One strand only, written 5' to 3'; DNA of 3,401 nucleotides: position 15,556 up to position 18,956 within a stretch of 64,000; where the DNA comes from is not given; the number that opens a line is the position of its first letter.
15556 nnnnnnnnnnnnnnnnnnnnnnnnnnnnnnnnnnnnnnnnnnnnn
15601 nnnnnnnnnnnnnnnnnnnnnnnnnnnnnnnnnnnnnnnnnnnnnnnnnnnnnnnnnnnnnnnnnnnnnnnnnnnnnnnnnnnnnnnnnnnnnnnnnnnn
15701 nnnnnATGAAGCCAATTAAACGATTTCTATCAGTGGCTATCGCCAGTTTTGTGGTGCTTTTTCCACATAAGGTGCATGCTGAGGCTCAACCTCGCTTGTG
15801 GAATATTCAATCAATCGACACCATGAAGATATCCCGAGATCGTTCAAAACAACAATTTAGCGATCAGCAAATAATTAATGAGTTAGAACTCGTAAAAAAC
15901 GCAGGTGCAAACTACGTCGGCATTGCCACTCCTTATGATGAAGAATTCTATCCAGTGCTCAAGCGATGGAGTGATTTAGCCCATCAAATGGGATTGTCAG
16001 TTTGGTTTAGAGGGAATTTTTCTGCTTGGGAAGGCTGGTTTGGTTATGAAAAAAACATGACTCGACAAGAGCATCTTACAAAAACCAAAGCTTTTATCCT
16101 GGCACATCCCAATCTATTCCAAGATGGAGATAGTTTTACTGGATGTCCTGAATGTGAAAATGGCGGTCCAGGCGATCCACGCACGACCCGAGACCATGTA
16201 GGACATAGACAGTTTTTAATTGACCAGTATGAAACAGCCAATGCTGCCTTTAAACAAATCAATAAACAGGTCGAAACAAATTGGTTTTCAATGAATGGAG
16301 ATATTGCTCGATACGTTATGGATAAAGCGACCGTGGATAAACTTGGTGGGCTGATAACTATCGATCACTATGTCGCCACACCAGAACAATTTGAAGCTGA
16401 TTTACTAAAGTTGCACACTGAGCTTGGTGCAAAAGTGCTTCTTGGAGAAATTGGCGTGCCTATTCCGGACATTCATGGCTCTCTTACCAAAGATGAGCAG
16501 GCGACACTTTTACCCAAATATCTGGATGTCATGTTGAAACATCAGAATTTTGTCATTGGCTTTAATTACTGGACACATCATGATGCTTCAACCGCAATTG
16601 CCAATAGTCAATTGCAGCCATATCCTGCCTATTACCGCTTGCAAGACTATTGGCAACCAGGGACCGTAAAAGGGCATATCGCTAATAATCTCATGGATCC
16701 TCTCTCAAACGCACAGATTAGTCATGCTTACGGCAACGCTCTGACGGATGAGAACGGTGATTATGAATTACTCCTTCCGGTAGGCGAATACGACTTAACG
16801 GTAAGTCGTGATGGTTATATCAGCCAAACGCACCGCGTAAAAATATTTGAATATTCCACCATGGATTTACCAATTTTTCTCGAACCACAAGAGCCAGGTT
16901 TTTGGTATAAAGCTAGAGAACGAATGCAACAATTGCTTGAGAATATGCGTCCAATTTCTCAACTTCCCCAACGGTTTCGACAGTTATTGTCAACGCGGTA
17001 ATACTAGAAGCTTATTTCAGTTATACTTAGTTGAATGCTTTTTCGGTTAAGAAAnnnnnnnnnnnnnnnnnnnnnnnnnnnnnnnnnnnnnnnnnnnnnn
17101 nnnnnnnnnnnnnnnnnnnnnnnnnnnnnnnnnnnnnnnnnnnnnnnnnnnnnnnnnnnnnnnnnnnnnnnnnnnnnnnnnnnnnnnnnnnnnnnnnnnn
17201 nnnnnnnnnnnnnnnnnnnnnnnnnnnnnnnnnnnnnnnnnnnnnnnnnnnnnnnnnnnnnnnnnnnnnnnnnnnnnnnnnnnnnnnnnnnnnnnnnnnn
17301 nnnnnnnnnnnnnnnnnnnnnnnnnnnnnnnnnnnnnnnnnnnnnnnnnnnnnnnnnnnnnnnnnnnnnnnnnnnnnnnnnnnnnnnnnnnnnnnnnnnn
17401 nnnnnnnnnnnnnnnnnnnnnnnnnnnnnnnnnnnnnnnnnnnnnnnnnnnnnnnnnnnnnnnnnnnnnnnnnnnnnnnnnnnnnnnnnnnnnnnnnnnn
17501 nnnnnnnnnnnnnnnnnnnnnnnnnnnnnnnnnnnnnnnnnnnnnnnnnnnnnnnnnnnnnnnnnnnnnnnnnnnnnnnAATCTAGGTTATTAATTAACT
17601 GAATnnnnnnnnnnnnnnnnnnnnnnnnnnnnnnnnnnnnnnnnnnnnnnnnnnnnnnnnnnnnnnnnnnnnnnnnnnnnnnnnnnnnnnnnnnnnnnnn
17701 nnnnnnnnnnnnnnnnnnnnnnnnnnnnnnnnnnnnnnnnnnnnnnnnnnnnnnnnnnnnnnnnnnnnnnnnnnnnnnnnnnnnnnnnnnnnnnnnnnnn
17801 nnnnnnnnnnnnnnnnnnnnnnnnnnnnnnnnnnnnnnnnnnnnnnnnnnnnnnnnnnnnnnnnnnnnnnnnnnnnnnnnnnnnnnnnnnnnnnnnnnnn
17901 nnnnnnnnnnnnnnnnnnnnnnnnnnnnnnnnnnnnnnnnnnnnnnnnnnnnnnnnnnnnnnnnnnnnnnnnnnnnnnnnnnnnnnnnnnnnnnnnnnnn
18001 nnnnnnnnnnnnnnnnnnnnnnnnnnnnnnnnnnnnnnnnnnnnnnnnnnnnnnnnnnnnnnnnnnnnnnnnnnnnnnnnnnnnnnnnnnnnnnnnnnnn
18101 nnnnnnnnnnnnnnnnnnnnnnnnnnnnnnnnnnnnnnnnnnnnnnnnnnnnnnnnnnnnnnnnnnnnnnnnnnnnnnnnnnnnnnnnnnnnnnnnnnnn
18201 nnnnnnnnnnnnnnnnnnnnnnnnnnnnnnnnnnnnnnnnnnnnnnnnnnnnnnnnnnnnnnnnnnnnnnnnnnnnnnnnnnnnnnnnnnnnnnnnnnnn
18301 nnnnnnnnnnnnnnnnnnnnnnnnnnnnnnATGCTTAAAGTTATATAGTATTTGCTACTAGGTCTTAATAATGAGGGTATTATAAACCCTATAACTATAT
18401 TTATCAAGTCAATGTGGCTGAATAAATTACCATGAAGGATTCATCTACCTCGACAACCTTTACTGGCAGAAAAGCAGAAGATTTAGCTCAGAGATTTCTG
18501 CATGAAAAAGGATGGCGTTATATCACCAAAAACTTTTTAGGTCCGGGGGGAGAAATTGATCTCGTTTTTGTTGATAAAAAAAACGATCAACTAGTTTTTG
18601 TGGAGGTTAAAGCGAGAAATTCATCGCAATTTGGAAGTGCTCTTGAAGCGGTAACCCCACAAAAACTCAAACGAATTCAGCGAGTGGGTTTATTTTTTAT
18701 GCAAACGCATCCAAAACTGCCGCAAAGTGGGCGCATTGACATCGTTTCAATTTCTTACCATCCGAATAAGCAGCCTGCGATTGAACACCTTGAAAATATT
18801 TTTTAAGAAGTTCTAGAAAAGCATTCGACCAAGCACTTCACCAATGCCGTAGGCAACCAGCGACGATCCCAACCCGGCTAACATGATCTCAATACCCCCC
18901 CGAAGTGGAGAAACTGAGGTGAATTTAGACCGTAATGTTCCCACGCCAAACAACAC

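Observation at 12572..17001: Two tandem PMT/ArnT-like GT-C enzymes plus a secreted glycoside hydrolase at the end of the GT operon: a possible protein-glycosylation or lipid-linked glycan transfer module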

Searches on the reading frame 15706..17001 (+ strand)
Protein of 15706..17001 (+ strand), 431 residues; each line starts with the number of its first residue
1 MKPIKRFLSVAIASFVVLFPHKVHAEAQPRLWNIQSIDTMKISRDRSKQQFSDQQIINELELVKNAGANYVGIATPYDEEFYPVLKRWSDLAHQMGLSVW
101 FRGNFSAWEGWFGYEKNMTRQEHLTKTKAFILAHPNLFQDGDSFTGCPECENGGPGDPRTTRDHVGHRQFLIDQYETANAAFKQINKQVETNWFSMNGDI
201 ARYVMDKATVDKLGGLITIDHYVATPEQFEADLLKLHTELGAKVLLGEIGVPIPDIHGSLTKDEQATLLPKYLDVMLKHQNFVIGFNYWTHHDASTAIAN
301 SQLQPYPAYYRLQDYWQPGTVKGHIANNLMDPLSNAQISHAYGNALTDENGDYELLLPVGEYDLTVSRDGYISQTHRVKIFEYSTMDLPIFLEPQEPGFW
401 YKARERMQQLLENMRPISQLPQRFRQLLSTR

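Call 3: search_protein_families(library=pfam, proteins=[window:15706-17001:+], max_evalue=1)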
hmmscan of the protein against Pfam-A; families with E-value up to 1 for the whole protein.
window:15706-17001:+ (431 aa): 5 families
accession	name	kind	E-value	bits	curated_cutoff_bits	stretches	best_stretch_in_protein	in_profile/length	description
PF13620.12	CarboxypepD_reg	-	1.2e-08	35.6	32.3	1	320-379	1-68/82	Carboxypeptidase regulatory-like domain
PF13715.12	CarbopepD_reg_2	-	2.9e-06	27.7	32.2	1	322-394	2-78/88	CarboxypepD_reg-like domain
PF08308.17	PEGA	-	0.029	14.7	20.8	1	356-394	30-69/71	PEGA domain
PF15976.11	CooC_C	-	0.12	12.9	29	1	320-371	18-69/93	CS1-pili formation C-terminal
PF12985.13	DUF3869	-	0.15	12.7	24.5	1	327-382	16-70/85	Domain of unknown function (DUF3869)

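Call 4: search_protein_families(library=ncbifam, proteins=[window:15706-17001:+], max_evalue=1)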
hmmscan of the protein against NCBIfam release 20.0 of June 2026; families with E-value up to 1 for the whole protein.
window:15706-17001:+ (431 aa): 1 family
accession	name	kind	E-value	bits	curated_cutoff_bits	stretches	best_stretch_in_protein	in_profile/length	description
NF041348.1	XopH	equivalog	0.091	12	500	1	44-74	218-248/368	type III secretion system effector XopH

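Call 11: search_solved_structures(query=window:15706-17001:+, max_evalue=10)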
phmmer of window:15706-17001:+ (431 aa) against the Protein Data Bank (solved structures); distinct sequences matched with E-value up to 10: 7.
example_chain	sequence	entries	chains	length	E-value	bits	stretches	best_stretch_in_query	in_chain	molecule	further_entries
5zji_3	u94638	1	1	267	0.1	14.3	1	241-321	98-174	Chlorophyll a-b binding protein, chloroplastic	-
5aq0_A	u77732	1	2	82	0.11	14.3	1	321-382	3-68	CARBOXYPEPTIDASE D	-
9hfj_A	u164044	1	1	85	0.28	12.9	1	317-378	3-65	SusC homolog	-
9grx_y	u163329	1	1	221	0.37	12.5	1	241-321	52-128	Chlorophyll a-b binding protein, chloroplastic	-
8y5h_E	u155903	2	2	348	0.73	11.5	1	310-401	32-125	Spermidine/putrescine-binding periplasmic protein | Putrescine-binding periplasmic protein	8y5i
1pot_A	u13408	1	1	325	0.79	11.4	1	340-401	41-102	SPERMIDINE/PUTRESCINE-BINDING PROTEIN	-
1poy_1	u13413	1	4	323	0.79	11.4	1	340-401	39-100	SPERMIDINE/PUTRESCINE-BINDING PROTEIN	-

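Call 17: find_homologous_proteins(query=window:15706-17001:+)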
Query window:15706-17001:+ (431 aa): 1415 proteins with E <= 0.001 among 4201 candidates; the best 120 are listed.
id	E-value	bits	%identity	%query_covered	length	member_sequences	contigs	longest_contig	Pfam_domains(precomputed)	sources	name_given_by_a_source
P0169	0.0e+0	1013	100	100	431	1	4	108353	PF13715.13,PF13620.13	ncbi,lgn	-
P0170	4.0e-224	762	76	97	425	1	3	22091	PF13715.13,PF13620.13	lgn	-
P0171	1.8e-173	595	58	100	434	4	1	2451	PF13715.13,PF13620.13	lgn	-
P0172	1.6e-126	441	47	97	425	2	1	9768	PF13715.13,PF13620.13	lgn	-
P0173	6.7e-124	432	48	90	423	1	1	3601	PF13715.13,PF13620.13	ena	-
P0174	5.6e-119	416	51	51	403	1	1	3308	-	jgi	jgi:uncharacterized protein YbbK (DUF523 family)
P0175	1.7e-108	381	48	82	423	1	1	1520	PF13620.13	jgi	jgi:hypothetical protein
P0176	8.5e-107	375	46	93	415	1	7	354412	PF13715.13,PF13620.13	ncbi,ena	-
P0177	1.0e-106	375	49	82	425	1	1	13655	PF13620.13,PF16373.11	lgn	-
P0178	2.1e-106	374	45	92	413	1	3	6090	PF13620.13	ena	-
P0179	5.1e-106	373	47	85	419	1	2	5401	PF15976.12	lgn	-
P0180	9.3e-105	369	44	95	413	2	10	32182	PF13620.13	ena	-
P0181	1.8e-104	368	47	84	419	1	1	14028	PF13715.13,PF13620.13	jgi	jgi:Carboxypeptidase regulatory-like domain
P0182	7.4e-104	366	43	96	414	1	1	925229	-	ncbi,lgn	-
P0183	1.1e-103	365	44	93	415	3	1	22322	PF15976.12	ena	-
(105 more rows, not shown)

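Call 24: search_solved_structures(query=A3, max_evalue=10, show_alignments=2)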
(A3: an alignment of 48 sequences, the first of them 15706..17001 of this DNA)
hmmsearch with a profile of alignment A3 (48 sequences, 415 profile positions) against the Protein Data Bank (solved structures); distinct sequences matched with E-value up to 10: 5.
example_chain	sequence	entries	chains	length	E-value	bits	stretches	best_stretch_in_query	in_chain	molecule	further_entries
5xrw_C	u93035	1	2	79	0.15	14.1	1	207-270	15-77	FliY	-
4u3s_B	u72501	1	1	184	0.43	12.6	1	315-385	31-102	Cellulosomal scaffoldin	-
4ovy_A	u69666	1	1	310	0.43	12.6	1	39-102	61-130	Haloacid dehalogenase domain protein hydrolase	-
4wi0_B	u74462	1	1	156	0.47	12.5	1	316-385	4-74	Cellulosomal scaffoldin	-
1cja_A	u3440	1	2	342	0.89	11.5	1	206-264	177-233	PROTEIN (ACTIN-FRAGMIN KINASE)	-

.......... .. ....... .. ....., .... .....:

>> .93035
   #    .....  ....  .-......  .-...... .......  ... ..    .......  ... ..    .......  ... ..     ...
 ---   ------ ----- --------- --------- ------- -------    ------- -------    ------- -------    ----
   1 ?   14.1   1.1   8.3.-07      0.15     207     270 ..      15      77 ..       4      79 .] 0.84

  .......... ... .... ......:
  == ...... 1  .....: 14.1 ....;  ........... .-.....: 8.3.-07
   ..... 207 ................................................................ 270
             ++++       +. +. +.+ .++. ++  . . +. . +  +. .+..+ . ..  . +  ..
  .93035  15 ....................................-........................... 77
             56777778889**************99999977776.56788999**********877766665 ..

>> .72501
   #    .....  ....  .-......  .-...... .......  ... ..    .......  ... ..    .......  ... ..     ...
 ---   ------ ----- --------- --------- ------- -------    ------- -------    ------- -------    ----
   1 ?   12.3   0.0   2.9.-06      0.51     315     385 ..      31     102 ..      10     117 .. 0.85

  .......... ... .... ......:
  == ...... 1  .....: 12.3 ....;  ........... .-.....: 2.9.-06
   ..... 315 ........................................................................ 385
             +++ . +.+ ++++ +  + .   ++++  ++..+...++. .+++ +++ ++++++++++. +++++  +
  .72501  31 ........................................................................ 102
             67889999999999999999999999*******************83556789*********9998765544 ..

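Call 33: predict_structure(alignment_id=A3)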
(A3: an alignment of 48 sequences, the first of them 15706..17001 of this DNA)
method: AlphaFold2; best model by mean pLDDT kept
length: 431 residues; sequences in the alignment: 48
mean_pLDDT: 92.2   pTM: 0.86
mean pLDDT of the five models: 92.2, 91.7, 90.7, 90.0, 90.0
residues with pLDDT >= 90: 344; 70-90: 57; 50-70: 28; < 50: 2
segments of 3 or more residues with pLDDT < 50: none
pLDDT, mean of each block of 10 residues (from residue 1): 82 79 75 95 88 95 98 95 97 98 91 90 96 98 83 77 93 97 98 93 95 97 96 97 96 94 98 98 96 93 97 98 97 97 96 97 98 98 97 96 92 72 54 40
secondary structure, 60 per line:
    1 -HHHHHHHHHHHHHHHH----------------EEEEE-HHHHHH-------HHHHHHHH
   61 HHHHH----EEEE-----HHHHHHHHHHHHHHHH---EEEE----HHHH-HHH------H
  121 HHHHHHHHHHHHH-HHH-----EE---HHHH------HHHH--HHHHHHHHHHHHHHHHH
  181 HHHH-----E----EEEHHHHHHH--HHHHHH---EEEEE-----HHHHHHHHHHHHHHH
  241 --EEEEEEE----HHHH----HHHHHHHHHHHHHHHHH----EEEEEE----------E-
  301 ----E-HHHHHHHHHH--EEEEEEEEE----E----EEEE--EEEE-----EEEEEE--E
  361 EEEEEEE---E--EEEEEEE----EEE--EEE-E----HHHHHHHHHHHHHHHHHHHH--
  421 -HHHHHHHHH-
elements in order: H2-17 E34-38 H40-45 H53-65 E70-73 H79-94 E98-101 H106-109 H120-133 H148-151 H158-161 H164-184 E195-197 H198-204 H207-212 E216-220 H226-240 E243-249 H254-257 H262-278 E283-288 H307-316 E319-327 E337-340 E343-346 E352-357 E360-367 E374-380 E385-387 E390-392 H399-418 H422-430

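Call 67: fold_search(model_id=the predicted structure, library=pdb)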
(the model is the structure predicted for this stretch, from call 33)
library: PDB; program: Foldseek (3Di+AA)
matches with E <= 10: 1661; with E <= 0.001: 470
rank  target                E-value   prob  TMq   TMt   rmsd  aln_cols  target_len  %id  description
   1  5uj6_A                1.5e-13  1.00  0.46  0.26  13.0       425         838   12  Crystal Structure of Bacteroides Uniformis beta-glucuronidase (released 2017-06-28)
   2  6mvg_A                9.3e-13  1.00  0.43  0.31  11.4       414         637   10  Crystal structure of FMN-binding beta-glucuronidase from Ruminococcus gnavus (released 2019-01-30)
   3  5uj6_B                2.0e-12  1.00  0.46  0.26  12.9       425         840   12  Crystal Structure of Bacteroides Uniformis beta-glucuronidase (released 2017-06-28)
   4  8ges_D                3.6e-12  1.00  0.44  0.31  13.7       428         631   11  R. hominis 2 beta-glucuronidase bound to UNC10201652-glucuronide (released 2024-02-14)
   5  6mvf_A                5.3e-12  1.00  0.43  0.31  12.9       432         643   13  Crystal structure of FMN-binding beta-glucuronidase from Facaelibacterium prausnitzii L2-6 (released 2019-01-30)
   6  6d7j_B                6.8e-12  1.00  0.42  0.25  12.8       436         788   12  The Crystal Structure of Parabacteroides merdae Beta-Glucuronidase (GUS) with Glycerol in Active-Site (released 2019-05-01)
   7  6mvg_C                7.2e-12  1.00  0.45  0.32  11.8       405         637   11  Crystal structure of FMN-binding beta-glucuronidase from Ruminococcus gnavus (released 2019-01-30)
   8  9fz9_A                1.3e-11  1.00  0.49  0.41  11.0       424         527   13  Glycoside Hydrolase Family 157 from Labilibaculum antarcticum, wild type SeMet derivative (LaGH157) (released 2025-07-16)
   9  6mvg_B                1.4e-11  1.00  0.40  0.28  11.7       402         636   10  Crystal structure of FMN-binding beta-glucuronidase from Ruminococcus gnavus (released 2019-01-30)
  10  9g4n_B                2.6e-11  1.00  0.46  0.39  11.0       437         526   12  Glycoside Hydrolase Family 157 from Labilibaculum antarcticum (LaGH157) E224A mutant in complex with Laminaritriose an (released 2025-05-21)
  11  9fz9_C                7.8e-11  1.00  0.49  0.41  10.8       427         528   13  Glycoside Hydrolase Family 157 from Labilibaculum antarcticum, wild type SeMet derivative (LaGH157) (released 2025-07-16)
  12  9g4n_C                1.1e-10  1.00  0.49  0.41   9.7       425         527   13  Glycoside Hydrolase Family 157 from Labilibaculum antarcticum (LaGH157) E224A mutant in complex with Laminaritriose an (released 2025-05-21)
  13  9y4v_B                2.3e-09  1.00  0.47  0.49  11.3       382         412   13  Crystal structure of a GH5_18 from Microbacterium oxydans DSM 20578 (released 2025-12-17)
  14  9y4v_A                3.7e-09  1.00  0.50  0.52  11.2       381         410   13  Crystal structure of a GH5_18 from Microbacterium oxydans DSM 20578 (released 2025-12-17)
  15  6t6g_EEE              3.7e-09  1.00  0.47  0.33   9.5       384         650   12  Bacteroides salyersiae GH164 beta-mannosidase in complex with noeuromycin (released 2020-01-01)
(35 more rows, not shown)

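Call 85: search_protein_families(library=pfam, alignment_id=A3, max_evalue=0.01)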
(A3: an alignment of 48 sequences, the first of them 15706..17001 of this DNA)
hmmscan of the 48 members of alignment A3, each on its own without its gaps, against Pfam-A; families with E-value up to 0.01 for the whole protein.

A. member 1, window:15706-17001:+ (431 aa): 2 families
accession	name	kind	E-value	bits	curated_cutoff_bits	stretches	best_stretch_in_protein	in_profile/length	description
PF13620.12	CarboxypepD_reg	-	1.2e-08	35.6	32.3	1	320-379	1-68/82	Carboxypeptidase regulatory-like domain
PF13715.12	CarbopepD_reg_2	-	2.9e-06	27.7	32.2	1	322-394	2-78/88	CarboxypepD_reg-like domain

B. families by the number of members that match (of 48 scanned): 9 families
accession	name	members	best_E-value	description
PF13620.12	CarboxypepD_reg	40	1.9e-13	Carboxypeptidase regulatory-like domain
PF13715.12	CarbopepD_reg_2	30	1.7e-12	CarboxypepD_reg-like domain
PF15976.11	CooC_C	9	5e-06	CS1-pili formation C-terminal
PF16371.11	MetallophosN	3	0.00033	N terminal of Calcineurin-like phosphoesterase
PF11790.14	Glyco_hydro_cc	3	0.0023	Glycosyl hydrolase catalytic core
PF02369.22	Big_1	2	0.0024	Bacterial Ig-like domain (group 1)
PF00150.24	Cellulase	1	0.001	Cellulase (glycosyl hydrolase family 5)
PF25020.1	TTR_TEN1-4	1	0.0023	Teneurin TTR-like domain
PF16373.10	DUF4985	1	0.0086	Domain of unknown function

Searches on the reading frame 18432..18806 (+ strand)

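Call 45: search_protein_families(library=pfam, proteins=[window:18432-18806:+], max_evalue=0.01)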
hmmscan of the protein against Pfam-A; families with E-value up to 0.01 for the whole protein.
window:18432-18806:+ (124 aa): 5 families
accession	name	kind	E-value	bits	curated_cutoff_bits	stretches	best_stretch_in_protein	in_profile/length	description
PF02021.23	UPF0102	-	6.8e-23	81.3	23.6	1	15-107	1-80/80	Uncharacterised protein family UPF0102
PF03008.20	DUF234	-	0.00012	22.9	22.5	1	9-64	30-92/100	Archaea bacterial proteins of unknown function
PF08378.17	NERD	-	0.00028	21.8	22.1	1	12-69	2-64/111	Nuclease-related domain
PF01939.22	NucS_C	-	0.00077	19.9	24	1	23-64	15-55/124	Endonuclease NucS C-terminal domain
PF04471.18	Mrr_cat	-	0.0013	19.3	21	1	10-65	4-60/115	Restriction endonuclease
